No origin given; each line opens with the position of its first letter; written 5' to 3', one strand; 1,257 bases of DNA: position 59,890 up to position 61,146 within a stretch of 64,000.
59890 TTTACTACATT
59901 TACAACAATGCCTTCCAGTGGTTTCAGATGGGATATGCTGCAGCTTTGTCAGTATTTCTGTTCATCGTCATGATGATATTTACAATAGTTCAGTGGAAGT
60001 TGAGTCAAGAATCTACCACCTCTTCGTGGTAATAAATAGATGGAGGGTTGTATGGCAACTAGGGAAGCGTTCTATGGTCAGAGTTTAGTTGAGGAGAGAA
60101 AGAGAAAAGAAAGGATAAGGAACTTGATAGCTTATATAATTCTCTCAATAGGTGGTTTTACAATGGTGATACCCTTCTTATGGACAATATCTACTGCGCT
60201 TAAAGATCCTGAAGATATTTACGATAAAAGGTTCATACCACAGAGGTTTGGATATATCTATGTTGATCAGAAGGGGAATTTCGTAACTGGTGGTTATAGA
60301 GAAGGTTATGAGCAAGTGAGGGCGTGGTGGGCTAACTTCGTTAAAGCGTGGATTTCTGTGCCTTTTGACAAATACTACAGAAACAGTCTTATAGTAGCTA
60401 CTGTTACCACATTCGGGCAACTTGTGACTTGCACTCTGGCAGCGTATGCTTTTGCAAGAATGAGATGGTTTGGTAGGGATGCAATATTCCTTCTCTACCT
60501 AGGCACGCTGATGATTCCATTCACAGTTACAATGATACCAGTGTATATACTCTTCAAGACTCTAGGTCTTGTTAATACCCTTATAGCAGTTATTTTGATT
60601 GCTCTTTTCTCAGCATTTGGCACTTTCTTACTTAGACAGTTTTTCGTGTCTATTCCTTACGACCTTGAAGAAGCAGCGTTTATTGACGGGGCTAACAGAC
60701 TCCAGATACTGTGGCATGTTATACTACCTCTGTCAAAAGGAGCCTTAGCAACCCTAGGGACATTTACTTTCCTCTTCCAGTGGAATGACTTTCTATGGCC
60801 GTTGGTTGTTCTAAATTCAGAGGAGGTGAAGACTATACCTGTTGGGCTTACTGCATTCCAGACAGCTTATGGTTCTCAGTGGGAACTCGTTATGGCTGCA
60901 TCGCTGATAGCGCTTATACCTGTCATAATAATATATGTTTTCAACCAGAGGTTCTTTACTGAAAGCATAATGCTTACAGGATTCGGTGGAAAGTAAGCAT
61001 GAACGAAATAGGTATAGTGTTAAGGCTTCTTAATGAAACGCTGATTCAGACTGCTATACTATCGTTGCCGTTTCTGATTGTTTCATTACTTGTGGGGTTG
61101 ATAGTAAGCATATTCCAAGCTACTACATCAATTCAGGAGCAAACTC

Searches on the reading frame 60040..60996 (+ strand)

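Call 10: search_protein_families(library=pfam, proteins=[window:60040-60996:+])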
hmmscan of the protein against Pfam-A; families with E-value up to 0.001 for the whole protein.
window:60040-60996:+ (318 aa): 1 family
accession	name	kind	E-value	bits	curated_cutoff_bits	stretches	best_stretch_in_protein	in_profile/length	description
PF00528.27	BPD_transp_1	-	2.2e-17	63.8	26.4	1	134-305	4-177/184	Binding-protein-dependent transport system inner membrane component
